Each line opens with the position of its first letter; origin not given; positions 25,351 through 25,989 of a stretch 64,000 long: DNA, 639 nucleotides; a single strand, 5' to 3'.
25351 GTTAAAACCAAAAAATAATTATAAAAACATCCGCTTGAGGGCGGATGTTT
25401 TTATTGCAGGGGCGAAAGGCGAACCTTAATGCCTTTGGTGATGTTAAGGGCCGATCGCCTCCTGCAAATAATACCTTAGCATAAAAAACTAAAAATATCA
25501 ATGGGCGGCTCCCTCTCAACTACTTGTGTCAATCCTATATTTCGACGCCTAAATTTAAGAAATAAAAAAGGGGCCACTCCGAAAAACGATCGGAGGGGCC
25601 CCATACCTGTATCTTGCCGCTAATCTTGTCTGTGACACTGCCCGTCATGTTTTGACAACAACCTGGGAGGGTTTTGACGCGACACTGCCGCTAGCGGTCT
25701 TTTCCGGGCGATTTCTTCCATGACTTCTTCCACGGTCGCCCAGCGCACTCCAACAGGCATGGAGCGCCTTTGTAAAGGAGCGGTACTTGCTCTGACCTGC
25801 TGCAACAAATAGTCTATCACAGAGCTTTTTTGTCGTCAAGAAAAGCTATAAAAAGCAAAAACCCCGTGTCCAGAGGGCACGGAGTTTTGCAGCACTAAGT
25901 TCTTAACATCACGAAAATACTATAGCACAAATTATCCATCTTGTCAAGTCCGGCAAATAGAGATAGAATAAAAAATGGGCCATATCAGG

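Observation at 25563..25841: Promoter-to-terminator GC-rich unit without a convincing ORF: candidate ncRNA or small ORF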

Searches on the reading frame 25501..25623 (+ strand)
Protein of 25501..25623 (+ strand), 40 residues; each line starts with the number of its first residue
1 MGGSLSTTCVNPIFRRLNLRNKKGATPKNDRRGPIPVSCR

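Call 11: search_protein_families(library=pfam, proteins=[window:25501-25623:+], max_evalue=1)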
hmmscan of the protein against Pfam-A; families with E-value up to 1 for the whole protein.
window:25501-25623:+ (40 aa): 0 families

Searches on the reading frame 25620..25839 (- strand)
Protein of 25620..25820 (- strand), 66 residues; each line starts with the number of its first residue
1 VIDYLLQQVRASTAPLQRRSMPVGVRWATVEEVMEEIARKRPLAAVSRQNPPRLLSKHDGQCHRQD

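Call 11: search_protein_families(library=pfam, proteins=[window:25620-25820:-, window:25645-25839:-], max_evalue=1)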
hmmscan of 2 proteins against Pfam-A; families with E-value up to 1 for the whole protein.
window:25620-25820:- (66 aa): 0 families

window:25645-25839:- (64 aa): 1 family
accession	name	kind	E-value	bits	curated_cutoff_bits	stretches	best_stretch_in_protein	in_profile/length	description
PF21810.3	DUF6880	-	0.27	10.6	27.3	1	3-58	146-201/472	Family of unknown function (DUF6880)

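Call 63: search_protein_representatives(protein=window:25620-25820:-)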
Query: 66 residues. Proteins with E-value up to 0.001 (for the whole library): 3; up to 1e-10: 1; up to 1e-30: 0. The best 3 are listed.
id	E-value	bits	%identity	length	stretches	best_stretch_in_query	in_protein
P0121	2.1e-13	65.6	29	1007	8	9-53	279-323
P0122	6.6e-08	48.3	40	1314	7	3-30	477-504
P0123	2.4e-07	46.5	46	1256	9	3-34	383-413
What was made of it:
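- phmmer listed three proteins at E<1e-3 (call 63).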
